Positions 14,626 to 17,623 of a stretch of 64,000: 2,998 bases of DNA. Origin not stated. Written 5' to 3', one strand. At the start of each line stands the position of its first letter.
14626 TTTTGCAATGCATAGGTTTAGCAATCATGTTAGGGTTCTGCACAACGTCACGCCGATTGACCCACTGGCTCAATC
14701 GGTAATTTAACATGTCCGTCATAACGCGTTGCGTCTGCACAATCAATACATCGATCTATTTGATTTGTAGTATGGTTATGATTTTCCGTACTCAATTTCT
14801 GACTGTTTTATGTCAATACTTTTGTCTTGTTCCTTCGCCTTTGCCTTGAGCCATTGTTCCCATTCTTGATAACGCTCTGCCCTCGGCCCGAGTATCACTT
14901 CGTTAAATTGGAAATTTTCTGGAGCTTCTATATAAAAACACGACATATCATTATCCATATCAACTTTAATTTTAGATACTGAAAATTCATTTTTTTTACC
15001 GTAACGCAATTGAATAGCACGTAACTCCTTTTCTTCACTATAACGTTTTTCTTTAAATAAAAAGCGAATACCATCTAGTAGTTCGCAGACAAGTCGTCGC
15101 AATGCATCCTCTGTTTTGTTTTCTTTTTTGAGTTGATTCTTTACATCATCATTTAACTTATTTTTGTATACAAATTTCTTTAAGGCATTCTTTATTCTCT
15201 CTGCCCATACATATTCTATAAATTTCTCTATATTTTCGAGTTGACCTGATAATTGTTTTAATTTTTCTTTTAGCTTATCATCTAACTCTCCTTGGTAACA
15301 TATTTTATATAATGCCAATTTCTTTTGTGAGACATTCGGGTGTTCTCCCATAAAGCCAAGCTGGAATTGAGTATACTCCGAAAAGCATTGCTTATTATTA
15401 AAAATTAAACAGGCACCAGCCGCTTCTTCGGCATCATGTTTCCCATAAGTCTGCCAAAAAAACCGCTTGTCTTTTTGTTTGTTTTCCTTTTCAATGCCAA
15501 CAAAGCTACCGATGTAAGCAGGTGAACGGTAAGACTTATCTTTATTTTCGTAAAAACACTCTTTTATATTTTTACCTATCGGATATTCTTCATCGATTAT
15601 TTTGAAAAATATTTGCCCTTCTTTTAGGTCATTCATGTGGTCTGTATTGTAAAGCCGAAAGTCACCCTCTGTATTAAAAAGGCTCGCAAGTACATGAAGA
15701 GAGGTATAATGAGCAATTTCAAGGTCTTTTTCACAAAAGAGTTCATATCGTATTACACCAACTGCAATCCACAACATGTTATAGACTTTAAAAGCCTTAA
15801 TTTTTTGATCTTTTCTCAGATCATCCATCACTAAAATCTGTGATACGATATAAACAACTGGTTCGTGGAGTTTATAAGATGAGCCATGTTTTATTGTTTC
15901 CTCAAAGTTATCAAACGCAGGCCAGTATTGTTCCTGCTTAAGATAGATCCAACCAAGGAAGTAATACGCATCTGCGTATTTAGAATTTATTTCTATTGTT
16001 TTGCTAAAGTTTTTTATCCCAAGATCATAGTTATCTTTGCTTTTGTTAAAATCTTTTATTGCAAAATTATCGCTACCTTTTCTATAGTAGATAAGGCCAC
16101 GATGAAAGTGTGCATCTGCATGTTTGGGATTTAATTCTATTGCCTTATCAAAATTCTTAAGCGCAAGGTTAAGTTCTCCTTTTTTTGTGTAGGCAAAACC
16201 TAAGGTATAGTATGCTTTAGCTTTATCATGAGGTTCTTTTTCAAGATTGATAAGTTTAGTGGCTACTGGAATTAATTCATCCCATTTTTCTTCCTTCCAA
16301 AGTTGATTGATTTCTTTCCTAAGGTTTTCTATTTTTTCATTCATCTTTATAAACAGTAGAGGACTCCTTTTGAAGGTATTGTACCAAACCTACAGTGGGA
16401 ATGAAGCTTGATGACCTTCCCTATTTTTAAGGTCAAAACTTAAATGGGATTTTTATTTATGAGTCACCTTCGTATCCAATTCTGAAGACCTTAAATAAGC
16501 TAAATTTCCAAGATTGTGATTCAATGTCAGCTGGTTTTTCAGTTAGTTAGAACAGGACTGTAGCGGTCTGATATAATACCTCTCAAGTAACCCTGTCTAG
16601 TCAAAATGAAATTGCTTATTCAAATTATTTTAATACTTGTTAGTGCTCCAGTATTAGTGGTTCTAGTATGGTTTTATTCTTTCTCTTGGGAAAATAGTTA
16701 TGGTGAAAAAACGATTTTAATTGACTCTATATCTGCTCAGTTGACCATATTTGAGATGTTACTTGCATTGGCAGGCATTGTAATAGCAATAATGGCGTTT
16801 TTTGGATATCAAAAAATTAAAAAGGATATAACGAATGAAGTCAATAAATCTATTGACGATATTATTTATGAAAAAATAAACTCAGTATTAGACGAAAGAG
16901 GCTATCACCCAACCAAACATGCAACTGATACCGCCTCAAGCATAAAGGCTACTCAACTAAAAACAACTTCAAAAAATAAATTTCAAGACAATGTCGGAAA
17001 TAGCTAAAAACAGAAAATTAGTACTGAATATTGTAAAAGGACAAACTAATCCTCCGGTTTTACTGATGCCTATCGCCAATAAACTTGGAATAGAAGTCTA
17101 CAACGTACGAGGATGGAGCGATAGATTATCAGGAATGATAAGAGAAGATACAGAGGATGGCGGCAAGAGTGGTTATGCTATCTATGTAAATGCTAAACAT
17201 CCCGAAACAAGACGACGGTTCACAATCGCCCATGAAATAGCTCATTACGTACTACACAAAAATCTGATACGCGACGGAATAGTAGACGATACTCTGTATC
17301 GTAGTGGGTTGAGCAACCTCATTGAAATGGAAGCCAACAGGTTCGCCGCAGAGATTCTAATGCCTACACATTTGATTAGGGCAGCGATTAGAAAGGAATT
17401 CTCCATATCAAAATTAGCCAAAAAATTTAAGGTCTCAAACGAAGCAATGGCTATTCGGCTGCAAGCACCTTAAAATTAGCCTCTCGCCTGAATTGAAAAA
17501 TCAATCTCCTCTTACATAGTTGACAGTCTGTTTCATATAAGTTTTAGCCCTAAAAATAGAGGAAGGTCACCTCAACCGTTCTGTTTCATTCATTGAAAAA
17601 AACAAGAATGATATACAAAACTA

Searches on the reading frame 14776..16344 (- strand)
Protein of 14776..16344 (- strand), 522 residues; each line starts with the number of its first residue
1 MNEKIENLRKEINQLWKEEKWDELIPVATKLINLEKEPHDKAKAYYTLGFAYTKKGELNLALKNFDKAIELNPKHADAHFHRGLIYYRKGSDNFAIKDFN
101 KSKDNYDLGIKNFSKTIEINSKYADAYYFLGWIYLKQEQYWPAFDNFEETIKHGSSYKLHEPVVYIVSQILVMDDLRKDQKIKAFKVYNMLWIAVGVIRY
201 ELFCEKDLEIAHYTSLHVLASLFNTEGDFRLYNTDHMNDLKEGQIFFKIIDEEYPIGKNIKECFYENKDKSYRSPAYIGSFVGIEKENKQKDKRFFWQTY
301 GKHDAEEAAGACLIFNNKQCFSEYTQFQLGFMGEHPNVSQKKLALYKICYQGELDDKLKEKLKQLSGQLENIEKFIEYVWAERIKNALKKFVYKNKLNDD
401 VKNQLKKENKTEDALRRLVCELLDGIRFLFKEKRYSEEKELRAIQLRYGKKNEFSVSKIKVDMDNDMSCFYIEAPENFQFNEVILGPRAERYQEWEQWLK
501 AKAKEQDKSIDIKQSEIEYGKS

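Call 3: search_protein_families(library=pfam, proteins=[window:14776-16344:-], max_evalue=0.01)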
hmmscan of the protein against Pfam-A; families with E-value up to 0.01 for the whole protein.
window:14776-16344:- (522 aa): 15 families
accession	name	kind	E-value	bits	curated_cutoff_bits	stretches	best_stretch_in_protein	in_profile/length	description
PF00515.34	TPR_1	-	6.9e-21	73.6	27.8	2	42-75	1-34/34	Tetratricopeptide repeat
PF13414.12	TPR_11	-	1.2e-16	60.5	26.8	2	51-90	3-42/42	TPR repeat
PF07719.23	TPR_2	-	1.6e-14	53.2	27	1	42-75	1-34/34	Tetratricopeptide repeat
PF13431.12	TPR_17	-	1.4e-12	47.2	24.4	1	65-90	2-27/34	Tetratricopeptide repeat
PF13181.12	TPR_8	-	1.9e-11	43.6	25.7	1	42-75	1-34/34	Tetratricopeptide repeat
PF13424.12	TPR_12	-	5.7e-10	39.7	30.1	2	85-151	5-72/77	Tetratricopeptide repeat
PF13432.12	TPR_16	-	4.1e-08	34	32.7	1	51-100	6-55/65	Tetratricopeptide repeat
PF25064.1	ARM_TT21_5th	-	2.6e-05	24.9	27.8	0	73-119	69-115/117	TT21 fifth ARM repeats domain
PF14559.12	TPR_19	-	0.00015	22.5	25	0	55-88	4-37/68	Tetratricopeptide repeat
PF13174.12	TPR_6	-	0.00047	21.1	26.3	0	44-74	2-32/33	Tetratricopeptide repeat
PF12895.13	ANAPC3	-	0.00073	20.2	27.2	0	20-87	4-67/82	Anaphase-promoting complex, cyclosome, subunit 3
PF24467.1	ARM_FBXO47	-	0.0016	18.2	27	1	360-426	217-283/292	FBXO47, ARM repeats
PF25063.1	ARM_TT21_C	-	0.002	18.5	35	0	102-154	107-159/209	Tetratricopeptide repeat protein 21 C-terminal ARM domain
PF13371.12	TPR_9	-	0.0061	17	35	0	16-80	6-67/73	Tetratricopeptide repeat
PF13428.12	TPR_14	-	0.0082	17.2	23.5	0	43-82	2-41/44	Tetratricopeptide repeat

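Call 4: search_protein_families(library=padloc, proteins=[window:14776-16344:-], max_evalue=0.01)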
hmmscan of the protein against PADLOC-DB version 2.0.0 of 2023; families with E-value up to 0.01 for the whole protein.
window:14776-16344:- (522 aa): 0 families

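Call 6: search_protein_families(library=ncbifam, proteins=[window:14776-16344:-], max_evalue=0.01)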
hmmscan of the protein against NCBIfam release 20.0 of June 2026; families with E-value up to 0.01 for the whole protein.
window:14776-16344:- (522 aa): 20 families
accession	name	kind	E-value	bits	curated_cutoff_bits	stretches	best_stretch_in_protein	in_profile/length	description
NF040959.1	MamA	equivalog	2.1e-14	53.4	200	1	33-104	130-201/204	magnetosome protein MamA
TIGR02521.1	type_IV_pilW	equivalog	1.4e-12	47.7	154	1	36-102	25-91/234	type IV pilus biogenesis/stability protein PilW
NF008391.2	PRK11189.1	equivalog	2e-11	44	250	2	40-101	97-158/297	lipoprotein NlpI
NF002725.1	PRK02603.1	equivalog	7.6e-10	39.1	143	1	30-126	60-157/173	photosystem I assembly protein Ycf3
NF047558.1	TPR_END_plus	domain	1.1e-08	34.8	32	1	44-76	1-33/56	TPR end-of-group domain-containing protein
TIGR02917.1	PEP_TPR_lipo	equivalog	2.6e-08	32.2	312.2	1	31-101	352-422/899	XrtA/PEP-CTERM system TPR-repeat protein PrsT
NF033762.1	social_mot_Tgl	equivalog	5.3e-08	32.5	225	1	43-104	137-198/252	social motility TPR repeat lipoprotein Tgl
NF052312.1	T9SS_PorW_SprE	equivalog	1.4e-07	30.5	250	1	28-115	276-360/716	type IX secretion system periplasmic lipoprotein PorW/SprE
NF047507.1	TPR_BatC_Lepto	exception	8.9e-07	28.6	175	1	16-79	69-133/214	TPR repeat-containing protein BatC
TIGR02795.1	tol_pal_ybgF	equivalog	1.2e-06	29.2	90.1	0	43-106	3-69/119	tol-pal system protein YbgF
NF033758.1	gliding_GltE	equivalog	2.4e-06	26.8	225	1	40-97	288-346/411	adventurous gliding motility TPR repeat lipoprotein GltE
TIGR02552.1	LcrH_SycD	equivalog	2.6e-05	23.9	104.8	1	41-100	51-110/136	SycD/LcrH family type III secretion system chaperone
NF008757.0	PRK11788.1-5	equivalog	3.8e-05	23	363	1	15-101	150-239/388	lipopolysaccharide assembly protein LapB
NF047371.1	FlcA_CTERM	equivalog_domain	5.5e-05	21.8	300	1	42-104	438-501/646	periplasmic flagellar collar protein FlcA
NF053607.1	CHU_0125_OmpA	equivalog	8e-05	21.3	620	0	34-104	46-115/639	CHU_0125 family OmpA-like outer membrane integrity protein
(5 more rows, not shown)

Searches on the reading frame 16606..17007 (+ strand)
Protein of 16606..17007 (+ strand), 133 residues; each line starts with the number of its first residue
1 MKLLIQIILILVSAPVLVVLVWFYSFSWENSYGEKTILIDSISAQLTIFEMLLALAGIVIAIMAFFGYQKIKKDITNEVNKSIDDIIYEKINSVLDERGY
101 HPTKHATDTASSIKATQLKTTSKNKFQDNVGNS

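Call 3: search_protein_families(library=pfam, proteins=[window:16606-17007:+], max_evalue=0.01)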
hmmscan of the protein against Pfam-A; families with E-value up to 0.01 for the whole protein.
window:16606-17007:+ (133 aa): 2 families
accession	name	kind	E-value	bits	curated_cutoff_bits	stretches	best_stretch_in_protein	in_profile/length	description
PF07264.17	EI24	-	0.0047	17.5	32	1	7-79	19-98/199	Sulfate transporter CysZ/Etoposide-induced protein 2.4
PF12263.13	DUF3611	-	0.0054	17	27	1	3-78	19-82/175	Protein of unknown function (DUF3611)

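Call 4: search_protein_families(library=padloc, proteins=[window:16606-17007:+], max_evalue=0.01)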
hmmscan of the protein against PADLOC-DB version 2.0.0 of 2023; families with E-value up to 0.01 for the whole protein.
window:16606-17007:+ (133 aa): 0 families

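Call 6: search_protein_families(library=ncbifam, proteins=[window:16606-17007:+], max_evalue=0.01)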
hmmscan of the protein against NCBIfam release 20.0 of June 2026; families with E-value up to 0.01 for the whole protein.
window:16606-17007:+ (133 aa): 0 families

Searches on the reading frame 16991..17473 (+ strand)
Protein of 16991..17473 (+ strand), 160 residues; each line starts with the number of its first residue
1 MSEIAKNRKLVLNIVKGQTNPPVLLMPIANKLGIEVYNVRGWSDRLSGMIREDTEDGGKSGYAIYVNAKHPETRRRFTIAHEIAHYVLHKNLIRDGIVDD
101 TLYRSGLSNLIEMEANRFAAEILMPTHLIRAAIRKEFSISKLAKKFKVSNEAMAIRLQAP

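Call 3: search_protein_families(library=pfam, proteins=[window:16991-17473:+], max_evalue=0.01)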
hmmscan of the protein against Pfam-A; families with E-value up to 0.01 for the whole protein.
window:16991-17473:+ (160 aa): 1 family
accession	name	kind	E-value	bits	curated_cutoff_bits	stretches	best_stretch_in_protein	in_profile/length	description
PF06114.19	Peptidase_M78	-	1.3e-23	83.6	22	1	60-157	27-122/123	IrrE N-terminal-like domain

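Call 4: search_protein_families(library=padloc, proteins=[window:16991-17473:+], max_evalue=0.01)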
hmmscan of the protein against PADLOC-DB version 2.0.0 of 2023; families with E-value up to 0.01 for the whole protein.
window:16991-17473:+ (160 aa): 18 families
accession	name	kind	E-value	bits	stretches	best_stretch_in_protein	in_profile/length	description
PDLC04141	capP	-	1.1e-31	108.2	1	16-157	14-150/242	capP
PDLC03949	RmrA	-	2.3e-14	51.1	1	65-158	179-263/363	-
PDLC03954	RmrA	-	2.9e-14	50.8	1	26-158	163-288/380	-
PDLC03944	RmrA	-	5.9e-14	49.9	1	56-156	180-279/384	-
PDLC03952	RmrA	-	3.3e-13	47.2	1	65-156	210-298/395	-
PDLC03947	RmrA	-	5.8e-13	46.4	1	64-157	196-287/383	-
PDLC03951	RmrA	-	3.6e-12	44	1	61-157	191-282/400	-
PDLC03956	RmrA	-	4.6e-12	43.7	1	21-158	154-284/399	-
PDLC03946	RmrA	-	6.8e-12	42.8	1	64-158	179-265/357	-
PDLC03945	RmrA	-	1.1e-11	42.6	1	44-156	183-289/394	-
PDLC03948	RmrA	-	1.2e-11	42.2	1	31-156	166-285/397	-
PDLC04776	PDC-M69B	-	7.5e-11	40.2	1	62-135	68-140/272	-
PDLC03953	RmrA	-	3.3e-10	37.7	1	65-154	199-277/373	-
PDLC03943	RmrA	-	1.3e-09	35.6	1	67-152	184-264/370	-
PDLC03950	RmrA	-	1.7e-08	31.8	1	65-155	186-273/369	-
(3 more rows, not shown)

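Call 6: search_protein_families(library=ncbifam, proteins=[window:16991-17473:+], max_evalue=0.01)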
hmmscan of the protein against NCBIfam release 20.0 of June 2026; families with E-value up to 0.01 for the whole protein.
window:16991-17473:+ (160 aa): 2 families
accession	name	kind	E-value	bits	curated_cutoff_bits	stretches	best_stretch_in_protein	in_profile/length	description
NF052239.1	antitox_spr1629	equivalog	2.1e-11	43.6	335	1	61-156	194-289/377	spr1629 family repressor/antitoxin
NF038139.1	Reg_Aceta_RamB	equivalog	4.1e-05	22.4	700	1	64-158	213-308/465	acetate metabolism transcriptional regulator RamB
